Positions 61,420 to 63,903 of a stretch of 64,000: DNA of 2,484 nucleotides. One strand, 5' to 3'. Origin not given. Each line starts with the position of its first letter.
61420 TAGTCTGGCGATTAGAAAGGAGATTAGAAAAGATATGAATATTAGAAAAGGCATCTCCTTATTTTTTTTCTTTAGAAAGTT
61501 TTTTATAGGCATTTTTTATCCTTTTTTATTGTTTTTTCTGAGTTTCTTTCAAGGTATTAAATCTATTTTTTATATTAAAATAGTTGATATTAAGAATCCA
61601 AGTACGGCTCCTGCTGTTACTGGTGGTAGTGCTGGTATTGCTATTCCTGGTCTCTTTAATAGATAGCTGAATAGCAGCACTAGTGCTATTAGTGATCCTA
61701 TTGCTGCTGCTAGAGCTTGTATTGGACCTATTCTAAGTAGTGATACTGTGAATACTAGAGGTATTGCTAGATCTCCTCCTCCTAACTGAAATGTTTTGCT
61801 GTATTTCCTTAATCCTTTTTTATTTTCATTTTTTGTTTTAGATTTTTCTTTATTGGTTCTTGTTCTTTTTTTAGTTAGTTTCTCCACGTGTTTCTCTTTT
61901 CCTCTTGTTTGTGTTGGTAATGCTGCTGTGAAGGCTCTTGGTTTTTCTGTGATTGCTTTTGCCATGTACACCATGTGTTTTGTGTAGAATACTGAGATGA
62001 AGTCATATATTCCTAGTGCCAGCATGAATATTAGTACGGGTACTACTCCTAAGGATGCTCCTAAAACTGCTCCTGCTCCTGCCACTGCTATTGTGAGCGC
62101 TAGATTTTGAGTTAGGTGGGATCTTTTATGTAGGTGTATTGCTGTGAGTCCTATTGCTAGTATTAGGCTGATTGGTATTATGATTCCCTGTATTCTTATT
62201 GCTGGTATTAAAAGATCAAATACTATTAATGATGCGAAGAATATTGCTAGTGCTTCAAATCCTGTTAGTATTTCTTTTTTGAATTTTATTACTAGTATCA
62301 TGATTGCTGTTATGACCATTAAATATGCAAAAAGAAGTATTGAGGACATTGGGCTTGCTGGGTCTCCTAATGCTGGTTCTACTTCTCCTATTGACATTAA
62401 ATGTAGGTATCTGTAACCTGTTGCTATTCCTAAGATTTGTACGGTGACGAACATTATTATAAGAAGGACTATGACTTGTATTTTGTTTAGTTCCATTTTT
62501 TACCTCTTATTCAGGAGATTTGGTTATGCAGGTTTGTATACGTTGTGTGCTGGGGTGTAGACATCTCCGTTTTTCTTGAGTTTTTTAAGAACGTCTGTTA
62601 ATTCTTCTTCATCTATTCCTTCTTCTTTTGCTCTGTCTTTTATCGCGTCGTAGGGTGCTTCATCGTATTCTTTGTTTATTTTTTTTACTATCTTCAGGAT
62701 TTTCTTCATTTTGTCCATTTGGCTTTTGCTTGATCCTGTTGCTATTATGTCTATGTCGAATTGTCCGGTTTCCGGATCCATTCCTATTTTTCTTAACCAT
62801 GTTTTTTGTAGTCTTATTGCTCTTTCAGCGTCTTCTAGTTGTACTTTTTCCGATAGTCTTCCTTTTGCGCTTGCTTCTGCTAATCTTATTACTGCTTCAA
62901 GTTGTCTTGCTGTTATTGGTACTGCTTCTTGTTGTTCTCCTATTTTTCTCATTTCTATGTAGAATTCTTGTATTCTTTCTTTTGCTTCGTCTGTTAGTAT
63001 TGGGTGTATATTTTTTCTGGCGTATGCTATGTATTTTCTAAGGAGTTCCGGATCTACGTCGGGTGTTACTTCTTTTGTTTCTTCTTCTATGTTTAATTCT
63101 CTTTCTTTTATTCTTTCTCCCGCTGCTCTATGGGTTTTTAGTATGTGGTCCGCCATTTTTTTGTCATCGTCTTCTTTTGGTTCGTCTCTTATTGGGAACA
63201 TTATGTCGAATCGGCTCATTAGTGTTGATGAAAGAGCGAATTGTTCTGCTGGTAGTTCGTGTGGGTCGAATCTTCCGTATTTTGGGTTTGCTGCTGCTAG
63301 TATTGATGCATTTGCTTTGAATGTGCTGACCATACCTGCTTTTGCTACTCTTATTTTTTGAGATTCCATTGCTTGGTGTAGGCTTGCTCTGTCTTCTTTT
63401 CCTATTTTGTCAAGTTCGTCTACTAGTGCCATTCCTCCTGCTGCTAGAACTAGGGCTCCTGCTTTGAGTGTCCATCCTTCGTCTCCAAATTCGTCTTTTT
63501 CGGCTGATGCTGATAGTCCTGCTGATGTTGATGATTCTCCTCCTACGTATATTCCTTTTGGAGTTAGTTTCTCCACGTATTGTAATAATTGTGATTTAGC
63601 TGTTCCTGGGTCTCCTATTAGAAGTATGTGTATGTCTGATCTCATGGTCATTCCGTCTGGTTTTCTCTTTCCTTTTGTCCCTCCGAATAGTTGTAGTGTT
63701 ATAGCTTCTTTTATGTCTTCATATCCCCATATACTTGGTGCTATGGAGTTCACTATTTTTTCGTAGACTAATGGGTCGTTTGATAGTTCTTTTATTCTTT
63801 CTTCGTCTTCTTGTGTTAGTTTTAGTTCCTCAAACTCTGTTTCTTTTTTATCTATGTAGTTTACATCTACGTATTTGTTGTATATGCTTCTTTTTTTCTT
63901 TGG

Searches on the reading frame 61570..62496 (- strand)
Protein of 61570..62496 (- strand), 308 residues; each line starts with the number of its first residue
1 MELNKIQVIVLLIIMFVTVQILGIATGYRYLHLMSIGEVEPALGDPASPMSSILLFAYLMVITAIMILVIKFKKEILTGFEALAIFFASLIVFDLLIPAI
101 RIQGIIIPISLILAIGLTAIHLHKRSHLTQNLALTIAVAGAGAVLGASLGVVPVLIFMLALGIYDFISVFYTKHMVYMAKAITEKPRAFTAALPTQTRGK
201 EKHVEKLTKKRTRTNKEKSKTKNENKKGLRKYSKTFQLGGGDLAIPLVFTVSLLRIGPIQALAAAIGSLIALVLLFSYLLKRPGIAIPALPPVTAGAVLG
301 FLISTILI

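Call 44: search_protein_families(library=pfam, proteins=[window:61570-62496:-], max_evalue=0.00001)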
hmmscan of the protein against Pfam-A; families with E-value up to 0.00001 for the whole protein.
window:61570-62496:- (308 aa): 1 family
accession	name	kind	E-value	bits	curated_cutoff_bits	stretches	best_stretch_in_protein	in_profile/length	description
PF06550.16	SPP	-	7.8e-26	91.6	23.9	1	15-306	3-279/283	Signal-peptide peptidase, presenilin aspartyl protease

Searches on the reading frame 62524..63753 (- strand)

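Call 14: search_protein_families(library=ncbifam, proteins=[window:62524-63753:-], max_evalue=0.00001)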
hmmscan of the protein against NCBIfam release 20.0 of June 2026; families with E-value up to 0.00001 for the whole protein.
window:62524-63753:- (409 aa): 2 families
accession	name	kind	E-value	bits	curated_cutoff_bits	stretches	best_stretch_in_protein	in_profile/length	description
NF040949.1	minchrom_main_MCM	domain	2.2e-151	505.4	940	1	2-408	287-681/682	minichromosome maintenance protein MCM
TIGR00368.1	TIGR00368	hypoth_equivalog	3.3e-06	26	362.4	0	93-195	283-395/499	YifB family Mg chelatase-like AAA ATPase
